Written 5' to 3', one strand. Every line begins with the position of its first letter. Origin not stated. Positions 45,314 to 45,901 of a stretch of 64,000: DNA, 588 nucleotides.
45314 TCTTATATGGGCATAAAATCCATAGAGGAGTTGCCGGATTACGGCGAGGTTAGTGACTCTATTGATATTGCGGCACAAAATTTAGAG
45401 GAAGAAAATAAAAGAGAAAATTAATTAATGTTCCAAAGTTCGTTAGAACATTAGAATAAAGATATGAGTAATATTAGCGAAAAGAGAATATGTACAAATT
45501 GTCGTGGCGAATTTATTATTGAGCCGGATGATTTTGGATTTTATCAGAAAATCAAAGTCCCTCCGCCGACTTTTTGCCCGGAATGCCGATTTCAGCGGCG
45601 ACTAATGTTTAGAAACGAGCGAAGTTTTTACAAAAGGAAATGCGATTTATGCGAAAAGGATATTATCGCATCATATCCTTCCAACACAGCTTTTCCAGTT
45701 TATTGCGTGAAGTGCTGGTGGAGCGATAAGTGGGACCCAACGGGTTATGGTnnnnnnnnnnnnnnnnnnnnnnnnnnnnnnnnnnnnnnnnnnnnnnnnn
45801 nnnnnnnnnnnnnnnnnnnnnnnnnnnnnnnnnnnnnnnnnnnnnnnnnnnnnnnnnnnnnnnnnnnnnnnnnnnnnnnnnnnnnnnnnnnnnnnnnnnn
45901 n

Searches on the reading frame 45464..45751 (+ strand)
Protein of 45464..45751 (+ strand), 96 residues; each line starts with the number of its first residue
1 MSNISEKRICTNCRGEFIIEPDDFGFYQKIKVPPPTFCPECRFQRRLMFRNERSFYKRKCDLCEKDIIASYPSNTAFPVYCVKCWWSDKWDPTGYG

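Call 42: search_protein_families(library=pfam, proteins=[window:45464-45751:+], max_evalue=10)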
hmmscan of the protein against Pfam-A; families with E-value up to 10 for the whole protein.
seq(96 aa): 8 families
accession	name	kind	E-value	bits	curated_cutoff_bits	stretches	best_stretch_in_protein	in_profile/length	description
PF13451.12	zf_Tbcl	-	0.017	15.5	24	1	8-46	5-44/48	Probable treble clef domain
PF09526.16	DUF2387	-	0.081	13.4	25.9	1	63-90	14-42/72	Probable metal-binding protein (DUF2387)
PF14205.11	Cys_rich_KTR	-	0.45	10.8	25.5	0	76-84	25-33/54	Cysteine-rich KTR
PF08792.16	A2L_zn_ribbon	-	0.54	10.5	22.9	1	7-19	3-15/33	A2L zinc ribbon domain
PF06906.16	DUF1272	-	0.89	10.1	25.3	1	7-21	41-55/57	Protein of unknown function (DUF1272)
PF14369.11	Zn_ribbon_19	-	1.6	9.4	30.8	1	6-18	21-32/35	zinc-ribbon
PF12773.13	DZR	-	5.3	7.7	27.3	0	10-43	15-32/45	Double zinc ribbon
PF09723.15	Zn_ribbon_8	-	9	6.8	34.4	1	10-42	8-33/41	Zinc ribbon domain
